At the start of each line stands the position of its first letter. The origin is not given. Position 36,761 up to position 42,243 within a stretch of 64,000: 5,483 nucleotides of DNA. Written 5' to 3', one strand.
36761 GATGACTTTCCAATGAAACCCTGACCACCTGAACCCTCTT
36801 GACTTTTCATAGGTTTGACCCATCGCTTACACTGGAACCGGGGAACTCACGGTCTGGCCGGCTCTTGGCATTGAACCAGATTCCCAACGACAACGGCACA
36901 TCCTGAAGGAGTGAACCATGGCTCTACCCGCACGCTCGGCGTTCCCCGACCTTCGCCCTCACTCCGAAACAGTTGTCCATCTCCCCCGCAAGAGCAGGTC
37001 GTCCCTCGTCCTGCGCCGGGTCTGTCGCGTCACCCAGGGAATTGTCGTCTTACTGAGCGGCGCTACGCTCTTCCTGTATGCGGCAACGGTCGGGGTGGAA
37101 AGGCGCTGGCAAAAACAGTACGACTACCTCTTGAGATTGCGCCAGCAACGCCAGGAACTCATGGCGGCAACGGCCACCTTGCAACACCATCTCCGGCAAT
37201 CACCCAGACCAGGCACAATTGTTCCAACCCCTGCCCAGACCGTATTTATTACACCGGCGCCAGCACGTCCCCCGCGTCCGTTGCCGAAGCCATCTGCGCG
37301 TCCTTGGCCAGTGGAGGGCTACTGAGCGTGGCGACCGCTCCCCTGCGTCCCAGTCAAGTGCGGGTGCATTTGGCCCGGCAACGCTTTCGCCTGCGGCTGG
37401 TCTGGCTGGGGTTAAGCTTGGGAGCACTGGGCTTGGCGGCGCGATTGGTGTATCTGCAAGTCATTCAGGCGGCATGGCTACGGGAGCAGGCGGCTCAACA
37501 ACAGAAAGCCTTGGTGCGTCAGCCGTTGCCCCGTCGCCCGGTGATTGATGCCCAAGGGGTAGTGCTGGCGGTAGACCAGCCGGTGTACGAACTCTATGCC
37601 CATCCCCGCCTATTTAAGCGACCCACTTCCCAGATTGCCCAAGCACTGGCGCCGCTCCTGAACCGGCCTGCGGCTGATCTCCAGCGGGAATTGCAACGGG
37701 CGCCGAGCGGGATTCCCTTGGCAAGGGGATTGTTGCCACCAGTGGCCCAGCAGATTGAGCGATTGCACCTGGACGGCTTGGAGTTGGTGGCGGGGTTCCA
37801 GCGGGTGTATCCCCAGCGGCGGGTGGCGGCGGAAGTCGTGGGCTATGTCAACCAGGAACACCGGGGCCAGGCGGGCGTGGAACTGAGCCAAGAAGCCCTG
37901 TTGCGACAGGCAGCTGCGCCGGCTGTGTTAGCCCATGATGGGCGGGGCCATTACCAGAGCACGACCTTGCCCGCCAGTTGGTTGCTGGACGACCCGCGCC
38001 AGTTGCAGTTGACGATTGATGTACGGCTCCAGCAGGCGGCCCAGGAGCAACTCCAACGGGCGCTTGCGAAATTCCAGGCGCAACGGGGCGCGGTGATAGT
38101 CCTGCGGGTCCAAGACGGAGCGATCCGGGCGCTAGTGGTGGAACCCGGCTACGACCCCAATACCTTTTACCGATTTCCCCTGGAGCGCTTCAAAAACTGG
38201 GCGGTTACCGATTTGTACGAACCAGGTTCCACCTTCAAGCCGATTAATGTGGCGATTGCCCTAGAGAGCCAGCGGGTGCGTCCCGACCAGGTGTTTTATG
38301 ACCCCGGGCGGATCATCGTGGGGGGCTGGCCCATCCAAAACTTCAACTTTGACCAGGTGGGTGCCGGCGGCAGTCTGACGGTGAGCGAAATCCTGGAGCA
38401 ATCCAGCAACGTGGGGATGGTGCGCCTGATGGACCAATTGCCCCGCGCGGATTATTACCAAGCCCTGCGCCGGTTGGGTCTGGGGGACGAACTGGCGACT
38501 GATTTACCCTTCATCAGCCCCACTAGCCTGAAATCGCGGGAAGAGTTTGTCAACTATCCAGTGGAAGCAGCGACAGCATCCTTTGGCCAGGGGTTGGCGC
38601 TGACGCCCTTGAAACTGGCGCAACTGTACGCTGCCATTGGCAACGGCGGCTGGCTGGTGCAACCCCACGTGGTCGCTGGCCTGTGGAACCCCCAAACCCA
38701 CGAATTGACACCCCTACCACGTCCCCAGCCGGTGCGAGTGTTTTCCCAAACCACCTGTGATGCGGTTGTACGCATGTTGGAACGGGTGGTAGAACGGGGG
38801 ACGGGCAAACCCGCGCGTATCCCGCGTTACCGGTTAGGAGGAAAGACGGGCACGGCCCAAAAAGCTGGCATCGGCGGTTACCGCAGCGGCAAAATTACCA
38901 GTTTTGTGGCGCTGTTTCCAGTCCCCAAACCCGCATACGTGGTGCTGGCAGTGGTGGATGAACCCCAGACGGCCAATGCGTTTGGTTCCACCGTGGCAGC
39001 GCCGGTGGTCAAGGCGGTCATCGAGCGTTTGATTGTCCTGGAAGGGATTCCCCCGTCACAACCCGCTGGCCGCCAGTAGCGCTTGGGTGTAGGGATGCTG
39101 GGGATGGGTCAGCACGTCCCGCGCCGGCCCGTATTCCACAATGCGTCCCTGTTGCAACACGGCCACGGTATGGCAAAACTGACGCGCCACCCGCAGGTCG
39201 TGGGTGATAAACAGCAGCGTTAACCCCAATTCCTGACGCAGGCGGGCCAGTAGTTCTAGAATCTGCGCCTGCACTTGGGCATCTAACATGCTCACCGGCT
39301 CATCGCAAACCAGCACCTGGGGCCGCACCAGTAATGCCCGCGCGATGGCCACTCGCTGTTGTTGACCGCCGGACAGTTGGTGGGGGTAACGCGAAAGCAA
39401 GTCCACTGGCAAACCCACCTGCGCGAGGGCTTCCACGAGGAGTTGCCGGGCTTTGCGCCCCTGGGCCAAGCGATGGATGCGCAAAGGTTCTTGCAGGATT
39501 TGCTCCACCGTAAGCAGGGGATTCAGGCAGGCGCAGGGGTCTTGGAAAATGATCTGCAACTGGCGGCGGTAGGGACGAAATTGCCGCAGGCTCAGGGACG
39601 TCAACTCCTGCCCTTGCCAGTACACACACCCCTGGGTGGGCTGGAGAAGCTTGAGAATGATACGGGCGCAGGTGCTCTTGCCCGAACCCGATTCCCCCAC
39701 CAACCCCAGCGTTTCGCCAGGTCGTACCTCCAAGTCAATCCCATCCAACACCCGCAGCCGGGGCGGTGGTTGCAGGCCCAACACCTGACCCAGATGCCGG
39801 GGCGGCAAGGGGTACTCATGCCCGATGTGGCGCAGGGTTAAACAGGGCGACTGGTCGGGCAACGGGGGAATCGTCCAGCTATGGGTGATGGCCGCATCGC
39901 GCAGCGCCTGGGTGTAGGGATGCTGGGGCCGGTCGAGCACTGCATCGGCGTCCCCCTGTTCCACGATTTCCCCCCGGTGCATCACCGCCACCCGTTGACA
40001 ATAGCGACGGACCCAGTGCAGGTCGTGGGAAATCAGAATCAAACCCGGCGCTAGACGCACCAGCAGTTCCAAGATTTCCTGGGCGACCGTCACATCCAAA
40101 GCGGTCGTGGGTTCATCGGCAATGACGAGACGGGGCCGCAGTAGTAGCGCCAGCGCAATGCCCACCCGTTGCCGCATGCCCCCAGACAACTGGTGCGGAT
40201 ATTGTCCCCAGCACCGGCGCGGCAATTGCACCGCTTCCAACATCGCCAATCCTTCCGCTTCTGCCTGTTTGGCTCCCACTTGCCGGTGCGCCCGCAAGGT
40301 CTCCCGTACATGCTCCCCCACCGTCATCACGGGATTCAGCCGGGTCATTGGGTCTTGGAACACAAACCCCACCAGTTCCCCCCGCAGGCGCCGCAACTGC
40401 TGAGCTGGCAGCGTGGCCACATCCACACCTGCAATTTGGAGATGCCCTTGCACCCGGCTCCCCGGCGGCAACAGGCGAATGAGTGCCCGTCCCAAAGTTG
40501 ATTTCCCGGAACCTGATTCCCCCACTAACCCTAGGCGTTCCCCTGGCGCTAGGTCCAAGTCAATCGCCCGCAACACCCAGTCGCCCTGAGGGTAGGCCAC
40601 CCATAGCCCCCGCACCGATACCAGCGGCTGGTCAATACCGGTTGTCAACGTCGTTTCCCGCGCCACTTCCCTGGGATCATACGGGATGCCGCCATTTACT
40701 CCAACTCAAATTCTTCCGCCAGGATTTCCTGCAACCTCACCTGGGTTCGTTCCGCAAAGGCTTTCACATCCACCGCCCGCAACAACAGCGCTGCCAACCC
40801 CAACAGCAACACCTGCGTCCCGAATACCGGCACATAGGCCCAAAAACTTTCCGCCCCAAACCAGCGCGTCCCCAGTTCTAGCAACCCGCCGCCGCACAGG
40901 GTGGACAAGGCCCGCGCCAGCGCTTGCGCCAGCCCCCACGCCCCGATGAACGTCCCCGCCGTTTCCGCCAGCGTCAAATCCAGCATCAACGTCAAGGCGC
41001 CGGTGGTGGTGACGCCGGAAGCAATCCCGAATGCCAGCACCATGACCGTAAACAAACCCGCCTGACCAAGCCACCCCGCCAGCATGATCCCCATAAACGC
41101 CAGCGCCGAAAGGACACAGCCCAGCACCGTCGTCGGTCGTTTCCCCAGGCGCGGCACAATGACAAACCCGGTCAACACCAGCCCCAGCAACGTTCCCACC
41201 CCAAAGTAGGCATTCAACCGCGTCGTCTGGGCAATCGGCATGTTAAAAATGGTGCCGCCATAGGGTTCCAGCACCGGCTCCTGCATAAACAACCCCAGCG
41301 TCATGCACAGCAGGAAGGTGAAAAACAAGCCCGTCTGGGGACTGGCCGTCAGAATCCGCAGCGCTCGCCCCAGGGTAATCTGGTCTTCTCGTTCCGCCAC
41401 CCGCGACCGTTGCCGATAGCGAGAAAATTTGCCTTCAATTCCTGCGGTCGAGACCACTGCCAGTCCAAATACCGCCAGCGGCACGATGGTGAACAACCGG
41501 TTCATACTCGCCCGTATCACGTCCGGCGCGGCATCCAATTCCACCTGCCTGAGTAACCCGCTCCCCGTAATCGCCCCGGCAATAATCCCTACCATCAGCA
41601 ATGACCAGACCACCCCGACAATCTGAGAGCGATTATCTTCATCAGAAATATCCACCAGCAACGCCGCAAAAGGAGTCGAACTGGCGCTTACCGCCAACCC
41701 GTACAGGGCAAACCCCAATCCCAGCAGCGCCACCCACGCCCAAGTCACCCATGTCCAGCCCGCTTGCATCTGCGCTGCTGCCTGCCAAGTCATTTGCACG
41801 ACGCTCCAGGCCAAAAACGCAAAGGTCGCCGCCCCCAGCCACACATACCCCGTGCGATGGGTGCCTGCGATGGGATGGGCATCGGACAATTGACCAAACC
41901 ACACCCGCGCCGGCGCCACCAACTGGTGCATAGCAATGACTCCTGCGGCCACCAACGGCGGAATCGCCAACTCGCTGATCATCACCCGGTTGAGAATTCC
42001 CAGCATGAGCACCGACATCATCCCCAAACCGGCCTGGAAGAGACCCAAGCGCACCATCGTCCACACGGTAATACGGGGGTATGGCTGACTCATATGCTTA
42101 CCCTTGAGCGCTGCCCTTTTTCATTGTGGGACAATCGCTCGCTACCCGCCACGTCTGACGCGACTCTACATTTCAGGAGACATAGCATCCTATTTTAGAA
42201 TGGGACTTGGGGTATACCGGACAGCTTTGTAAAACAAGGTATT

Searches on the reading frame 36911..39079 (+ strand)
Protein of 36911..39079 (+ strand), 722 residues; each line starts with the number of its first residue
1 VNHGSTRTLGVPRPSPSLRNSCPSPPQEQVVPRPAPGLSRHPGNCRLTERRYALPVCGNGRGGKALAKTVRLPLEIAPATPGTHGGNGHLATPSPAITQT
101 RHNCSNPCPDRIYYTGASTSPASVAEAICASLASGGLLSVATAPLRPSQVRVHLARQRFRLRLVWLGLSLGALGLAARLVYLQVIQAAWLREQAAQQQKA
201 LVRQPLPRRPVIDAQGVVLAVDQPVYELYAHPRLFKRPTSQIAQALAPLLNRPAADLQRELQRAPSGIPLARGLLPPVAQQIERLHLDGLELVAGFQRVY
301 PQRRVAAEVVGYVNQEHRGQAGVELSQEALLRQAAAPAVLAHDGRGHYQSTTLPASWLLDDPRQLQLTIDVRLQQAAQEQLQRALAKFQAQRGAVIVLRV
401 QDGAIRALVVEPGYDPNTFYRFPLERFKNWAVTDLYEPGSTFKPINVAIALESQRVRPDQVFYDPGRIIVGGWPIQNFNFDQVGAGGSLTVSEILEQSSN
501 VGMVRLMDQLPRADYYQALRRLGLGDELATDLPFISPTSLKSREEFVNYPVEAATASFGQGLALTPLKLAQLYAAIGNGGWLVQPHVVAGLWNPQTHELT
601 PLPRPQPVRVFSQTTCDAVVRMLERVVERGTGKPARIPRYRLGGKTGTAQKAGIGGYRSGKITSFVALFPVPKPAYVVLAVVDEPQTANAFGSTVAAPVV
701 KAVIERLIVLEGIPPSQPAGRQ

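Call 5: search_protein_families(library=ncbifam, max_evalue=1e-10, proteins=[window:36911-39079:+])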
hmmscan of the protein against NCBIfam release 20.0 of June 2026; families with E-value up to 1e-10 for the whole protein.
window:36911-39079:+ (722 aa): 11 families
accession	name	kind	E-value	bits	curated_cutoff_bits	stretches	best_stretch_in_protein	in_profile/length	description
TIGR02214.1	spoVD_pbp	equivalog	3.1e-86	290.1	688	1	175-717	16-564/636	stage V sporulation protein D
NF053573.1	PBP2_PenA_Neis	exception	7.7e-77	259.1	1105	1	159-718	26-571/572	peptidoglycan D,D-transpeptidase PBP2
TIGR03423.1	pbp2_mrdA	equivalog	1.2e-75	255.3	455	1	160-707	2-590/593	penicillin-binding protein 2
NF011685.0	PRK15105.1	subfamily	6e-67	226.5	737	1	159-708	22-558/588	peptidoglycan glycosyltransferase FtsI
TIGR02074.1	PBP_1a_fam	subfamily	3.3e-31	108.7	508.75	1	364-651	225-485/535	PBP1A family penicillin-binding protein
NF038271.1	strep_PBP2X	exception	4.3e-30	104.6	1050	1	278-705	163-610/750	penicillin-binding protein PBP2X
NF051885.1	tranpepglycosPbpC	equivalog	5.5e-26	91.3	900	1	364-530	293-448/632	multimodular transpeptidase-transglycosylase PbpC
NF051842.1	PBP4_5_Efaec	equivalog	1.2e-24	86.7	700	1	286-690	243-653/668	penicillin-binding protein PBP4(5)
NF038278.1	strep_PBP2B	exception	7.2e-16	57.8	975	1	364-596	306-553/678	penicillin-binding protein PBP2B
TIGR02073.1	PBP_1c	equivalog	8.2e-16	57.7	494.2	1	365-524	244-396/728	penicillin-binding protein 1C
NF008061.0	PRK10795.1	equivalog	5.1e-14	51.8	962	0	363-593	249-490/634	peptidoglycan DD-transpeptidase MrdA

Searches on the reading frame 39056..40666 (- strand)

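Call 36: search_protein_families(library=pfam, max_evalue=0.00001, proteins=[window:39056-40666:-])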
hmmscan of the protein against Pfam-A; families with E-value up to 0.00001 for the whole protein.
window:39056-40666:- (536 aa): 6 families
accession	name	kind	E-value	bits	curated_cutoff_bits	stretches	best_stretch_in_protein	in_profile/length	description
PF00005.33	ABC_tran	-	4.9e-65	218.7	25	2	307-458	1-136/137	ABC transporter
PF08352.17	oligo_HPY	-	4.3e-14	53.1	27.1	0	510-533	1-24/65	Oligopeptide/dipeptide transporter, C-terminal region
PF13304.12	AAA_21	-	1.4e-13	52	27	0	426-491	233-300/304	AAA domain, putative AbiEii toxin, Type IV TA system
PF13401.12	AAA_22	-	7.4e-09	36.4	27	0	47-129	10-84/130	AAA domain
PF13555.12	AAA_29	-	8.2e-09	35.5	27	0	44-72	24-52/61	P-loop containing region of AAA domain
PF13191.12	AAA_16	-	1.5e-06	29.2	32.6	0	318-485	25-165/167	AAA ATPase domain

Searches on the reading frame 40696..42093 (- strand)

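Call 5: search_protein_families(library=ncbifam, max_evalue=1e-10, proteins=[window:40696-42093:-])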
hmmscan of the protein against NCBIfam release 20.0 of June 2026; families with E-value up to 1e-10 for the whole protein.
window:40696-42093:- (465 aa): 0 families

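Call 36: search_protein_families(library=pfam, max_evalue=0.00001, proteins=[window:40696-42093:-])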
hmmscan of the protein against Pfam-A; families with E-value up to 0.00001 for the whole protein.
window:40696-42093:- (465 aa): 2 families
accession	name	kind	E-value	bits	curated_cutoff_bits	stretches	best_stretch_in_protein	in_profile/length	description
PF03209.21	PUCC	-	1.1e-108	364.2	21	1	33-443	1-398/401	PUCC protein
PF07690.21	MFS_1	-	1.4e-16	60.8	33.4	1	118-397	83-346/347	Major Facilitator Superfamily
